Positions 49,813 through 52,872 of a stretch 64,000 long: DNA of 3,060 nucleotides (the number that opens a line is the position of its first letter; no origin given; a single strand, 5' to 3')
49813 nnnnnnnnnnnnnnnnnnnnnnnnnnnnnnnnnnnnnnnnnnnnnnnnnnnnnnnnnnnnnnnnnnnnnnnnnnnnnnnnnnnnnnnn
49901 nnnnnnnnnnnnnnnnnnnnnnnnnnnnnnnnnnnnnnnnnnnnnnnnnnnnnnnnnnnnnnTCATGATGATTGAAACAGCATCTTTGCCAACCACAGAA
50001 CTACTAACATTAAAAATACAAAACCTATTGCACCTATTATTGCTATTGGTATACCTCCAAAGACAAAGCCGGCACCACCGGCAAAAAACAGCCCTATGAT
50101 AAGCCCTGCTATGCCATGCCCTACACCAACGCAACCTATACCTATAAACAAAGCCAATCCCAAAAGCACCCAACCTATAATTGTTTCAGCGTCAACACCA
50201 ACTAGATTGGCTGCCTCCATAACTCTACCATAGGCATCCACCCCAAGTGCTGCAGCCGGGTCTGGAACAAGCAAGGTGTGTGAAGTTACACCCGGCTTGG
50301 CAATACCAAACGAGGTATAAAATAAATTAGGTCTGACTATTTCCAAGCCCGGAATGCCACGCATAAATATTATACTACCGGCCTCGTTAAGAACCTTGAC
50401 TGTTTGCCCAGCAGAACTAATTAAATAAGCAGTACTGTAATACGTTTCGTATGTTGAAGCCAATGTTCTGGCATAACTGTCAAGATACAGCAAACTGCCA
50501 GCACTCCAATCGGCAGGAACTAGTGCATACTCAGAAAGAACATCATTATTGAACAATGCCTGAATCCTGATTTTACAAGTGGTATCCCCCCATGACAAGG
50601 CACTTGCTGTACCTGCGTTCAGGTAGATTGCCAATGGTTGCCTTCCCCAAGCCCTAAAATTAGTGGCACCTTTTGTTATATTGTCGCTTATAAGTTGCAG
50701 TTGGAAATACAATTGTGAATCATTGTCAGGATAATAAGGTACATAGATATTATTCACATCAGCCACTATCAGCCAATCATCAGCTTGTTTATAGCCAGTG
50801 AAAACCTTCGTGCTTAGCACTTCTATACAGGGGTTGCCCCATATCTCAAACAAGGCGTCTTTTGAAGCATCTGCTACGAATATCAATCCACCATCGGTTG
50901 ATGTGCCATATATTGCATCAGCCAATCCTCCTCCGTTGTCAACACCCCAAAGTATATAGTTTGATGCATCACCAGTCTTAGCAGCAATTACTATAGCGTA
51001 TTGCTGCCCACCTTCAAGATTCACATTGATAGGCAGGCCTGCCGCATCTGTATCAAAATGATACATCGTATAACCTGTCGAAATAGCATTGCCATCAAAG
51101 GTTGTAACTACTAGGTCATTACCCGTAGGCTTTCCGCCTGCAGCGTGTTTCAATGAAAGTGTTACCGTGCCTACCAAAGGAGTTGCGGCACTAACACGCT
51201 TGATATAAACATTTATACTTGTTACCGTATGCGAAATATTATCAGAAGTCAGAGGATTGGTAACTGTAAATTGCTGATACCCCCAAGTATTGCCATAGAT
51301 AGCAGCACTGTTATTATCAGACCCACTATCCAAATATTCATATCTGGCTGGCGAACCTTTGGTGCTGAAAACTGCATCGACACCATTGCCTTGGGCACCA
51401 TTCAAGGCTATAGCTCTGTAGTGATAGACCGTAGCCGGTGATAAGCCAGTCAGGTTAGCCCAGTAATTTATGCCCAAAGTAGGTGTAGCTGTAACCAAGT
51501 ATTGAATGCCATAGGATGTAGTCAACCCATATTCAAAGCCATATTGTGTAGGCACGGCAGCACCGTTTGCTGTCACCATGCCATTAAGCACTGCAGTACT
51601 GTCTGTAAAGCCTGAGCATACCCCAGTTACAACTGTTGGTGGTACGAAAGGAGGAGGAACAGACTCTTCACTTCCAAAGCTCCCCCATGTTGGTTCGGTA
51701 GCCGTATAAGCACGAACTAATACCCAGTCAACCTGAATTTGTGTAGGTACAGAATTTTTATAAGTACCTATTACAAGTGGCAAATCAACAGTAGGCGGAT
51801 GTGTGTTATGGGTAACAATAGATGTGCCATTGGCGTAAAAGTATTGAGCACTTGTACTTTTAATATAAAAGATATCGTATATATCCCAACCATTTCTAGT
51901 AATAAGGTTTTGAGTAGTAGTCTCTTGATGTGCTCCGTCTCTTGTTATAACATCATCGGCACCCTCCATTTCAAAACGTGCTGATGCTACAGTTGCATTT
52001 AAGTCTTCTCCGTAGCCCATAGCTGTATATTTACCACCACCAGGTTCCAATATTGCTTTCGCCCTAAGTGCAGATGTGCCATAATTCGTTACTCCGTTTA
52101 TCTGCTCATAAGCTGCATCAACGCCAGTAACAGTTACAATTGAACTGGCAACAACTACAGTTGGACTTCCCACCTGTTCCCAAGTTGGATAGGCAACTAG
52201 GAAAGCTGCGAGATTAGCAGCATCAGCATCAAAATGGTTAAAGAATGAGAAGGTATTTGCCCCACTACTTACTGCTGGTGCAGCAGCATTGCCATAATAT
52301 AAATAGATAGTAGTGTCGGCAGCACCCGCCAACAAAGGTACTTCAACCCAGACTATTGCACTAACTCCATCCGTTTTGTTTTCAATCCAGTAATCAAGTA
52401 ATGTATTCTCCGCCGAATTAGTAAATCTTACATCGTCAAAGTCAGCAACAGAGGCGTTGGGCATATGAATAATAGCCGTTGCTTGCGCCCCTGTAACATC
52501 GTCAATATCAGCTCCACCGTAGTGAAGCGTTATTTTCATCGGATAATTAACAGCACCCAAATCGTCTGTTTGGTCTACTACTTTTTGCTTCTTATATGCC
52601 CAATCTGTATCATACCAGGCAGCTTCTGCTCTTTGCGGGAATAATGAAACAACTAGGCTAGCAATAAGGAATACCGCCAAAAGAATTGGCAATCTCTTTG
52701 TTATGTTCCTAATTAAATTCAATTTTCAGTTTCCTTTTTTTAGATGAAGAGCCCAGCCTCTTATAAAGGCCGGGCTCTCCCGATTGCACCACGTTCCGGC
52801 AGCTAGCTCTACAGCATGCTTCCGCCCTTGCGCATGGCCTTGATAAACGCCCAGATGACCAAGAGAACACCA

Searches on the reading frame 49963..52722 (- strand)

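Call 24: search_protein_families(library=phrogs, proteins=[window:49963-52722:-], max_evalue=0.001)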
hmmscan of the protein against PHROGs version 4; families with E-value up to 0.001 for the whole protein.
window:49963-52722:- (919 aa): 0 families

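Call 41: search_protein_families(library=pfam, proteins=[window:49963-52722:-], max_evalue=0.001)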
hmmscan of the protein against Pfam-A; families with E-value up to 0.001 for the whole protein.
window:49963-52722:- (919 aa): 2 families
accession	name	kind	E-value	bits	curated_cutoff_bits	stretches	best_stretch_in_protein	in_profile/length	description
PF10102.14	DUF2341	-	1.7e-20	73.7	23.4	1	94-170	1-77/84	Domain of unknown function (DUF2341)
PF16656.11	Pur_ac_phosph_N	-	0.00098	20.1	30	0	409-443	55-80/93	Purple acid Phosphatase, N-terminal domain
